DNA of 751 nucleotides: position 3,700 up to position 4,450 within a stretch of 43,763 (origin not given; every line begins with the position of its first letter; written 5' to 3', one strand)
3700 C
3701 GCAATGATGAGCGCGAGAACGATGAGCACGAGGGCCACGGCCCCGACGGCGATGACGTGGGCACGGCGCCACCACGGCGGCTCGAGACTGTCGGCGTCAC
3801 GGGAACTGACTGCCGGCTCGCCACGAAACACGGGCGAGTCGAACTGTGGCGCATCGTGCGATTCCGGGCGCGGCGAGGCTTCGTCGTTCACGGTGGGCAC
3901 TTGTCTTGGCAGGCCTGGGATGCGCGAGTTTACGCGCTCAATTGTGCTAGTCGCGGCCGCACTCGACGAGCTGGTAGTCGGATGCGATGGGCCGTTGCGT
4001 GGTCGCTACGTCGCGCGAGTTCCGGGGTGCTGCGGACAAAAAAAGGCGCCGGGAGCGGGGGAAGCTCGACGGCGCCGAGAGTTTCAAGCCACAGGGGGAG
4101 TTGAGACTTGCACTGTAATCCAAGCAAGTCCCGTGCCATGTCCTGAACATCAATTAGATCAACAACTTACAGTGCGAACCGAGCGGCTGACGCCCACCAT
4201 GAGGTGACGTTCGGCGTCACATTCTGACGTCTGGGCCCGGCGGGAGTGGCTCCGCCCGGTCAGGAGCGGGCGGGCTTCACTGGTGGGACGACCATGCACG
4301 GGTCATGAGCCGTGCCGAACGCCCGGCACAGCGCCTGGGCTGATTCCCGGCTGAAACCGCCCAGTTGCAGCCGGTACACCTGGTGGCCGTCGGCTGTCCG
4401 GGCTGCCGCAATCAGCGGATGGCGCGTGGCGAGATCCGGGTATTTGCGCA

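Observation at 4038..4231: Complete sigma-54 promoter architecture driving a ~75-nt terminated transcript between the SPOR gene and the RND efflux operon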

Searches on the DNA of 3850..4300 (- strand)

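Call 4: search_rna_families(source=window, start=3850, end=4300, threshold=evalue, max_evalue=10, show_alignments=3)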
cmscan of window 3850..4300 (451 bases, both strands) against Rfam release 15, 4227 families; matches with E-value up to 10: 7.
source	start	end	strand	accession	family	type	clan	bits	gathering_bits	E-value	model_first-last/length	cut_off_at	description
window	4040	4120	-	RF02232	sX13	Gene; sRNA;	-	24.4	50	0.012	1-115/115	no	Xanthomonadaceae sRNA sX13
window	4038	4119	-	RF02791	CcsR1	Gene; sRNA;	-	18.3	65.3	0.05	1-83/83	no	Conserved CCUCCUCCC motif stress-induced RNA 1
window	4253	4285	-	RF00173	Hairpin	Gene; ribozyme;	-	15.6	65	2.1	1-52/52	no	Hairpin ribozyme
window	3872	3996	+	RF02828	Scr3920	Gene; sRNA;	-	14.2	88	2.5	1-125/125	no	Streptomyces RNA 3920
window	4040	4158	-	RF02344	ar14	Gene; sRNA;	-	13.3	58.8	3.7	1-123/123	no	Alphaproteobacterial ar14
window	4038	4109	-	RF02871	ncS54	Gene; sRNA;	-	13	43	4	1-79/79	no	Burkholderia sRNA 54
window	4192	4261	+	RF02473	GlsR4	Gene; snRNA; snoRNA; CD-box;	-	12.4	70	8.8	1-61/61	no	Small nucleolar RNA GlsR4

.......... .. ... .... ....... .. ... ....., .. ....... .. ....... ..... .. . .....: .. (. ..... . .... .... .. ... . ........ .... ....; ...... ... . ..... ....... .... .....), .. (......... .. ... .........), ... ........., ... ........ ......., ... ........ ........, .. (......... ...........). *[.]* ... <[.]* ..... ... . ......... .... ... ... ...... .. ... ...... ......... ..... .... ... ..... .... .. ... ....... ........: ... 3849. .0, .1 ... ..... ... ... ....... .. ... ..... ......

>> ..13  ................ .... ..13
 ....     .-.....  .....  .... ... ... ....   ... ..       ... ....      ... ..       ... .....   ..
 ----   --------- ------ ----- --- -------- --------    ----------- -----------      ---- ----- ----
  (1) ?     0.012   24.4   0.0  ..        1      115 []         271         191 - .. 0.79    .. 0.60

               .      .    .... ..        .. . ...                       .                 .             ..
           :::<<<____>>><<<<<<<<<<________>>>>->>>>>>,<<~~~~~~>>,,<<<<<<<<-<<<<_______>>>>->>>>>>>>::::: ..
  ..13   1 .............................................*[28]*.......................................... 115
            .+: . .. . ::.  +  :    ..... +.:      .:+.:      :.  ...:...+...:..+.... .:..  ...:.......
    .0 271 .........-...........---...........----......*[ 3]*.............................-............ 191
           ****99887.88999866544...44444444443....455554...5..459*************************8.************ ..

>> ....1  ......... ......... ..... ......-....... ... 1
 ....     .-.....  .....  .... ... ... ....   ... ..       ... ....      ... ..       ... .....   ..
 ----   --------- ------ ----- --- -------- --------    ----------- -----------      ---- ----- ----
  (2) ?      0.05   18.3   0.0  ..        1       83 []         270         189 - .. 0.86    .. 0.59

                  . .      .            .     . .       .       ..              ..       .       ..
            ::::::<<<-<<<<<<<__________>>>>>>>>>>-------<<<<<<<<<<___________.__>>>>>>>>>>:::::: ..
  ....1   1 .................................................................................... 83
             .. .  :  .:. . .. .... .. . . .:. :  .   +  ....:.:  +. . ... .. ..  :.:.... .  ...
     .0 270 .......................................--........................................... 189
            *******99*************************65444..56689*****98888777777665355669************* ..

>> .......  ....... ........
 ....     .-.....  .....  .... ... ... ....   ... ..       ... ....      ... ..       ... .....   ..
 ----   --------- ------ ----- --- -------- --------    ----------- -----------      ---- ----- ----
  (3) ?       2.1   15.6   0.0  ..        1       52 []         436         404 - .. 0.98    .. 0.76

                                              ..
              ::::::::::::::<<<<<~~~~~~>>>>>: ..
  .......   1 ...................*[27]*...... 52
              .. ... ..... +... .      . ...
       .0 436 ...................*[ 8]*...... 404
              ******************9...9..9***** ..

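Call 12: search_dna_similar(query=window:3900-4300:-, collection=plasmids, mode=distant, max_rows=20)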
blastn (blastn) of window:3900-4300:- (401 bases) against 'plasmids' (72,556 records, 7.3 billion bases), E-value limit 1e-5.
No match.

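Call 18: build_rna_model(alignment_id=A1, structure=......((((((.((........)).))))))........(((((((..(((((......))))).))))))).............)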
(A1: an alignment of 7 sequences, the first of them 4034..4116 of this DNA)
Model R1 built from alignment A1 (7 sequences, 86 columns); structure: as given.
model positions 85; base pairs 20; branch points 1; effective number of sequences 1.28; information 0.668 bits per position. Calibrated on 0.2 Mb of random sequence (short: E-values are rough).
structure used (alignment columns):
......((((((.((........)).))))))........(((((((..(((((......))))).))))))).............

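Call 19: search_with_rna_model(model_id=R1, sources=[window, L001, L002, L003, L004, L005, L006, L007, L008, L009, L010, L011, L012, L013, L014, L015, L016, L017, L018, L019, L020, L021, L022, L023, L024, L025, L026, L027, L028, L029, L030, L031, L032, L033, L034, L035, L036, L037, L038, L039, L040, L041, L042, L043, L044, L045, L046, L047, L048, L049, L050, L051, L052, L053, L054, L055, L056, L057, L058, L059, L060, L061, L062, L063, L064, L065, L066, L067, L068, L069, L070, L071, L072, L073, L074, L075, L076, L077, L078, L079, L080], max_evalue=1, show_alignments=0)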
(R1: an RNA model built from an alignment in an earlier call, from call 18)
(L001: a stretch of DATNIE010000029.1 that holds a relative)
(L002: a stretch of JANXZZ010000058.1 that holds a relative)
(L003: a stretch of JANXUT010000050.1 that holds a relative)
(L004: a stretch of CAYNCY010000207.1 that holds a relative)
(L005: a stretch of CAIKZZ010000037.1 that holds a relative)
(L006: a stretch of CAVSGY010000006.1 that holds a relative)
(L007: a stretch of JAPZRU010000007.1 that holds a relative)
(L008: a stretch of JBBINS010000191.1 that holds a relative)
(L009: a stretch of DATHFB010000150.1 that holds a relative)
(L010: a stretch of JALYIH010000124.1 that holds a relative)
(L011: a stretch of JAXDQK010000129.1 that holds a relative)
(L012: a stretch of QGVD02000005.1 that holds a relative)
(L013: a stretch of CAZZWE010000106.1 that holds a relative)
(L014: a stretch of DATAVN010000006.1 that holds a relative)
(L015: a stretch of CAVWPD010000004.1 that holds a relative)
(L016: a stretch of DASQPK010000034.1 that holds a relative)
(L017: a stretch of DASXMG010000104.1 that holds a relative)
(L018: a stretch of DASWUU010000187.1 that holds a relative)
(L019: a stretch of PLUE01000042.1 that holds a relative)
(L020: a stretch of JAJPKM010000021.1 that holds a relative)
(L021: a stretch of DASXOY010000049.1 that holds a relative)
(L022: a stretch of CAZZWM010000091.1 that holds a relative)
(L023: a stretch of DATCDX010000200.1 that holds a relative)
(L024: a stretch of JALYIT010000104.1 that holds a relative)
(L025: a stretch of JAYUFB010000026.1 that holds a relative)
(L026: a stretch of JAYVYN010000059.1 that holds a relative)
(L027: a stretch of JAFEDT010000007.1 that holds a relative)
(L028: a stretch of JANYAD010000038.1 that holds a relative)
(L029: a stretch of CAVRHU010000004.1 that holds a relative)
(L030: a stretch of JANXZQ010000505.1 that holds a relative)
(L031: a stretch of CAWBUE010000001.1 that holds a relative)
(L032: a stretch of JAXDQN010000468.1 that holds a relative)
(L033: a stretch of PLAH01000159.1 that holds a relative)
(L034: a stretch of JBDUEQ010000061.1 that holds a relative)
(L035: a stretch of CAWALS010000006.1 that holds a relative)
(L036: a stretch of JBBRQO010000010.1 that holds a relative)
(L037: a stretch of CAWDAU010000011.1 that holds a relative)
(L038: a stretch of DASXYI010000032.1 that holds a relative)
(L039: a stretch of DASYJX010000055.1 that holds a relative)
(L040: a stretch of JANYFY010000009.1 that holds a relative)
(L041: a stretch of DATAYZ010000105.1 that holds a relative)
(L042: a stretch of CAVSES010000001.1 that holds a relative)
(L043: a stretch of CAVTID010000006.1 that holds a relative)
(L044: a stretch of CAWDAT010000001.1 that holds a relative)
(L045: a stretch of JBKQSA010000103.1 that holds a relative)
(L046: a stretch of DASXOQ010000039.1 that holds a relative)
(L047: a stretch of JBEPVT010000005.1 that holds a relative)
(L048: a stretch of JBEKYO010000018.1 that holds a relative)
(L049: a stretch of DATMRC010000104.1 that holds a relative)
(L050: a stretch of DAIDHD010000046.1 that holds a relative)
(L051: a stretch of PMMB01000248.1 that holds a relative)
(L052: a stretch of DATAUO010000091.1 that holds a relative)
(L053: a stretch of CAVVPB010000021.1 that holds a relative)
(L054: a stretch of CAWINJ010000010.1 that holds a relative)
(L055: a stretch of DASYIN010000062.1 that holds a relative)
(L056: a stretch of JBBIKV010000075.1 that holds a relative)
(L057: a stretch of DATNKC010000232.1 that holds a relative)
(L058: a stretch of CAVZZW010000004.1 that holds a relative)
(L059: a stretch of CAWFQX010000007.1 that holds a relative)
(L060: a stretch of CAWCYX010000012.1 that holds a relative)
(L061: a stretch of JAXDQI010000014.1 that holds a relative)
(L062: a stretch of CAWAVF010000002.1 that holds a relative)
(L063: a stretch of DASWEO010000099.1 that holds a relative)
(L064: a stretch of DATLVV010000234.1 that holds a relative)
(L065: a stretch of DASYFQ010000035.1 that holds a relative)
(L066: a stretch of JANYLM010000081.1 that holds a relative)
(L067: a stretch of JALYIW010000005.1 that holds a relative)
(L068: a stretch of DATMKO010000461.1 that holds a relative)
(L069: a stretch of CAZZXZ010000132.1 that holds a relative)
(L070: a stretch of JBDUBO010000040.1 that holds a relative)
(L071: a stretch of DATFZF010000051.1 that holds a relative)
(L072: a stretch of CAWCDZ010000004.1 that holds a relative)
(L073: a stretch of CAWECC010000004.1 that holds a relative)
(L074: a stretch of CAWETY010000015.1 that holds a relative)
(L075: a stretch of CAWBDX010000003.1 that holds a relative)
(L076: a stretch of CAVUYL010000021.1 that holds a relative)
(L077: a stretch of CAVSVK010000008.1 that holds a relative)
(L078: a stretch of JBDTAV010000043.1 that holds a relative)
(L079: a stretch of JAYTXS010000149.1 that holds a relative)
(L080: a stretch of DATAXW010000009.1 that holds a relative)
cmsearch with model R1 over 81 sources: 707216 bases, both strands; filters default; matches with E-value up to 1: 9.
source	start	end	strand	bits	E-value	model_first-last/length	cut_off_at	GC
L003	3787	3870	+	107.7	1.4e-21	1-85/85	no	0.58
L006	3794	3878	+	106.8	2.1e-21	1-85/85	no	0.6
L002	3796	3879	+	105.6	4e-21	1-85/85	no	0.6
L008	578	661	+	102.1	2.5e-20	1-85/85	no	0.58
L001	3783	3867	+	99.9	8e-20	1-85/85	no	0.61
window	4032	4116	-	99.1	1.2e-19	1-85/85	no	0.62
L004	1382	1465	+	97.1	3.5e-19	1-85/85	no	0.6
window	40966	41042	+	23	0.025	1-85/85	no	0.61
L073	2589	2673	-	17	0.56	1-85/85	no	0.59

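Call 40: search_with_rna_model(model_id=R1, sources=[window, L001, L002, L003, L004, L006, L008, L081, L083, L084, L085, L086, L087, L088, L089, L090, L093, L094, L095, L096, L097, L098, L092], max_evalue=0.001, make_alignment=true)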
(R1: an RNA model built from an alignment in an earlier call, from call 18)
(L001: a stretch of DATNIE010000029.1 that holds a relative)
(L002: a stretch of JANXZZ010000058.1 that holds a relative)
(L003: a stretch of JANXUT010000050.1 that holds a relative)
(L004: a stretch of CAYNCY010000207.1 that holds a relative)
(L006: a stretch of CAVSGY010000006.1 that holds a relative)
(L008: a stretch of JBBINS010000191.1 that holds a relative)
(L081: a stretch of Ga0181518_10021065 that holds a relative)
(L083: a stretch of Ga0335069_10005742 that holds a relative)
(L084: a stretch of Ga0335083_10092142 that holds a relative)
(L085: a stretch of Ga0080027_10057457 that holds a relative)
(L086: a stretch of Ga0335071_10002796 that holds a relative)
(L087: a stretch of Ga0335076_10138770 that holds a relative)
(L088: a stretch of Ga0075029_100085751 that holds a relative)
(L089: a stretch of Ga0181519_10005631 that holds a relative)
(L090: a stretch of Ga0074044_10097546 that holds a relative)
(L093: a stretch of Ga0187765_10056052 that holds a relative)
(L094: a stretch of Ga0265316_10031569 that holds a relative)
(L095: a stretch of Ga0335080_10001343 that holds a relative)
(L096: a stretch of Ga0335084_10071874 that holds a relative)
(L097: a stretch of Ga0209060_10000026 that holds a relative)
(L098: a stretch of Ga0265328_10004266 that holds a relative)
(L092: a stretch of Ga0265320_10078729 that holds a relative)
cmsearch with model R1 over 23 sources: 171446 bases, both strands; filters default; matches with E-value up to 0.001: 23.
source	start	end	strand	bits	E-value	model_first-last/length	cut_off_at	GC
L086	3488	3572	-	108.1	2.6e-22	1-85/85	no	0.6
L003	3787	3870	+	107.7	3.3e-22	1-85/85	no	0.58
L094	1794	1878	-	107.2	4.3e-22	1-85/85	no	0.59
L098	5097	5181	-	107.2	4.3e-22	1-85/85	no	0.59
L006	3794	3878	+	106.8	5.2e-22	1-85/85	no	0.6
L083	11327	11411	-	106.8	5.3e-22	1-85/85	no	0.56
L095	10123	10207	+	105.9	8.4e-22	1-85/85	no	0.58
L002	3796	3879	+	105.6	9.8e-22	1-85/85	no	0.6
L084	6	90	+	105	1.3e-21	1-85/85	no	0.58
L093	1751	1835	-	105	1.3e-21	1-85/85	no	0.59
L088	1508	1592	+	103.9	2.4e-21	1-85/85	no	0.6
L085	1316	1399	+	103.6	2.8e-21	1-85/85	no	0.57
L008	578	661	+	102.1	6.1e-21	1-85/85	no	0.58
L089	140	224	+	100.1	1.7e-20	1-85/85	no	0.56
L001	3783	3867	+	99.9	1.9e-20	1-85/85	no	0.61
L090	627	711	-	99.7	2.2e-20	1-85/85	no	0.6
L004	1382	1465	+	97.1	8.5e-20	1-85/85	no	0.6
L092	77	160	-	97.1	8.5e-20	1-85/85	no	0.6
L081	2589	2673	+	96.2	1.3e-19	1-85/85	no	0.61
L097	5799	5882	-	89.9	3.6e-18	1-85/85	no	0.58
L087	1777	1859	-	87.6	1.2e-17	1-85/85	no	0.61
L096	3547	3583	+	31.9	5.5e-05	1-37/85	3'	0.54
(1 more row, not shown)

Alignment A2: 23 matches aligned to the model, 86 columns, each read 5' to 3' on its own strand. Consensus structure (alignment columns), stored with it:
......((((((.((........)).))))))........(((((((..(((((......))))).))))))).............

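Call 60: search_with_rna_model(model_id=R1, sources=[L099, L100, L101, L102, L103, L104, L105, L106, L107], max_evalue=1, show_alignments=0)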
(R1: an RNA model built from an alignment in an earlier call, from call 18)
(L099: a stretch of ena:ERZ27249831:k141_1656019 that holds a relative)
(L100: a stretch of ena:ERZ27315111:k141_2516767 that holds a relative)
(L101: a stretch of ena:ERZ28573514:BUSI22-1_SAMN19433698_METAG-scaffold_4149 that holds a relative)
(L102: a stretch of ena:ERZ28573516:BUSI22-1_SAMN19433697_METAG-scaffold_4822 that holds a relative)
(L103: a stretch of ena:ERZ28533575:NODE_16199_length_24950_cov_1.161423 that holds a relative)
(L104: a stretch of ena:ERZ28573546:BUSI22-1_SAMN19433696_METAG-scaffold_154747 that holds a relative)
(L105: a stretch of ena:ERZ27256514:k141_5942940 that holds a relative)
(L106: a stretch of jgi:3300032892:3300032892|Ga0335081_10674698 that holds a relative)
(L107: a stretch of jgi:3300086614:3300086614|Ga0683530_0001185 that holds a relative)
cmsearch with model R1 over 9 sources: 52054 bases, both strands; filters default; matches with E-value up to 1: 8.
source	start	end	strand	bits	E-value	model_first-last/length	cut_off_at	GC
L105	2588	2672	+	105.9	2.6e-22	1-85/85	no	0.58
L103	3948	4031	+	104.8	4.5e-22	1-85/85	no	0.58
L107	1665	1749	+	104.8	4.5e-22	1-85/85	no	0.59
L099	5006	5090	+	96.4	3.6e-20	1-85/85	no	0.6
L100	4985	5068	+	95.5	5.9e-20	1-85/85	no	0.6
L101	4985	5068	+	95.5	5.9e-20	1-85/85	no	0.6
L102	4985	5068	+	95.5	5.9e-20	1-85/85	no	0.6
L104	1310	1392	+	93.3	1.9e-19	1-85/85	no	0.57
